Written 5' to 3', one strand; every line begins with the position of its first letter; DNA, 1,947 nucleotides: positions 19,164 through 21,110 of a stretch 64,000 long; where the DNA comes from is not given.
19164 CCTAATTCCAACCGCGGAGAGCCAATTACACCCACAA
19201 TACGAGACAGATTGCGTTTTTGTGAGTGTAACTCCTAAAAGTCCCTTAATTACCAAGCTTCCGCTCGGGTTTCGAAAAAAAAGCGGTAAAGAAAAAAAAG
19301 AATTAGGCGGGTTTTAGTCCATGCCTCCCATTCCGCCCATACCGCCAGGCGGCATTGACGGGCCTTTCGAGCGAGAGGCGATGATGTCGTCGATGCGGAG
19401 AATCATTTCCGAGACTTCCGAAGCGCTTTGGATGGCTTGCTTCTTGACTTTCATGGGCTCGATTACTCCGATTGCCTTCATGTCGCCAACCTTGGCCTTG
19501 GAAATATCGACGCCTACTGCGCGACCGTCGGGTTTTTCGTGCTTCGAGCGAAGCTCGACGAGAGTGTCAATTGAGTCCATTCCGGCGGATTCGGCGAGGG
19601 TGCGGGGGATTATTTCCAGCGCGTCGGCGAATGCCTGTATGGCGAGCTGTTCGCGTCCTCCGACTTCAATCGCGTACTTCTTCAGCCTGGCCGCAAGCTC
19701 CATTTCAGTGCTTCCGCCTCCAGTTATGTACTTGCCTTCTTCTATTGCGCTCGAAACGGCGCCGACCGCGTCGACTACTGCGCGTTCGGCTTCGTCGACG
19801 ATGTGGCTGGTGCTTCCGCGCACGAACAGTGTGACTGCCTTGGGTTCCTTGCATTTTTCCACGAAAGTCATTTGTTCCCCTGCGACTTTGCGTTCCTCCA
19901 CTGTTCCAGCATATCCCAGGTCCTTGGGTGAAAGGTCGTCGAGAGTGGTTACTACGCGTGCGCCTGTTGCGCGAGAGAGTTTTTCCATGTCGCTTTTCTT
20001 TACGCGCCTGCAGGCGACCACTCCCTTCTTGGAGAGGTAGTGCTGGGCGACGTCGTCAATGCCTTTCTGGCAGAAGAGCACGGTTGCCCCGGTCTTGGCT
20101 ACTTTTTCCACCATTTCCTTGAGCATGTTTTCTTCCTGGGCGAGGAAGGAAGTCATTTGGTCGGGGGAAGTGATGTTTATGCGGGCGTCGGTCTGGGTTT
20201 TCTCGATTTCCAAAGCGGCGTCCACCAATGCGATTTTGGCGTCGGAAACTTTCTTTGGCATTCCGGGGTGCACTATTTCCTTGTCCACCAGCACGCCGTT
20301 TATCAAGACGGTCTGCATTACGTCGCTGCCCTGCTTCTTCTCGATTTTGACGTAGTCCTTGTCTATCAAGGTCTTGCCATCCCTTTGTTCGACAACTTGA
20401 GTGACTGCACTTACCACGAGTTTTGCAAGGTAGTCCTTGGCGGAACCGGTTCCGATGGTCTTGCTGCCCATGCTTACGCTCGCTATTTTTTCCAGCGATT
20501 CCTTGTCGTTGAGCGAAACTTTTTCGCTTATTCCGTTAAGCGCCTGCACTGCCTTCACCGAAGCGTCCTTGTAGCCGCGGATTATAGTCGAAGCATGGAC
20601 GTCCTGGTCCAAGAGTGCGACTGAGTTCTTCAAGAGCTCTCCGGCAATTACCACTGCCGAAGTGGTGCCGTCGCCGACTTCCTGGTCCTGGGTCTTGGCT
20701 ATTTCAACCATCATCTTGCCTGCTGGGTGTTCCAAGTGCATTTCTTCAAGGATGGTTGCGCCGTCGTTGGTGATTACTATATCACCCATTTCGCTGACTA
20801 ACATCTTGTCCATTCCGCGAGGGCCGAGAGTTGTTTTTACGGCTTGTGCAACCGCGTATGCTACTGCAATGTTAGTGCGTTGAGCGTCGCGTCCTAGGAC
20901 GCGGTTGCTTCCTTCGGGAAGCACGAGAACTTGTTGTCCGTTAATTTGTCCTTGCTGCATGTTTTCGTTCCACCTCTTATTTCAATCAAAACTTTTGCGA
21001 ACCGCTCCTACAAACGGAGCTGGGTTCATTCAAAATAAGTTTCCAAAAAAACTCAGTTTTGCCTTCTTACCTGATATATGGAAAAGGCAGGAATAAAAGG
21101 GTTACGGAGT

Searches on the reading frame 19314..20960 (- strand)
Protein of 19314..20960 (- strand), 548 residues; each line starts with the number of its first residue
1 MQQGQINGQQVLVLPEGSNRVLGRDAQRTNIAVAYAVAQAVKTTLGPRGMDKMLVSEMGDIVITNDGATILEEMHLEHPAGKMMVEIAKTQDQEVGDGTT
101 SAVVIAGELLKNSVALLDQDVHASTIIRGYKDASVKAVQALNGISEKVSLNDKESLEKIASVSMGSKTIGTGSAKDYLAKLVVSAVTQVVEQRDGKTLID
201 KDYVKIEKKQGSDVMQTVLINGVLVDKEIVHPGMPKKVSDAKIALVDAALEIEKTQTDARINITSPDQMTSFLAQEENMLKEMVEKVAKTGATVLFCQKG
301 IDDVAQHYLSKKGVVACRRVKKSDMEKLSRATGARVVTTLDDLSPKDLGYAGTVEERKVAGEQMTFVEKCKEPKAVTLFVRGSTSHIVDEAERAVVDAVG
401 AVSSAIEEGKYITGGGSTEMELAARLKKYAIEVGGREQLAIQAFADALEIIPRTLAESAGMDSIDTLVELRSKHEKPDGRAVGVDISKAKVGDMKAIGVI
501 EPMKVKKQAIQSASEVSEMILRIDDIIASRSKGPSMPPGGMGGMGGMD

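Call 11: search_protein_families(library=pfam, proteins=[window:19314-20960:-])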
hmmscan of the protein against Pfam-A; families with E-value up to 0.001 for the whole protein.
window:19314-20960:- (548 aa): 2 families
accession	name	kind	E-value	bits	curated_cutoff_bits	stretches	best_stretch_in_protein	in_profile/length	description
PF00118.29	Cpn60_TCP1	-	1.5e-179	598.2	34.3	1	37-529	1-488/490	TCP-1/cpn60 chaperonin family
PF04985.20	Phage_tube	-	7.6e-05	23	22.4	0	367-445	67-146/165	Phage tail tube protein FII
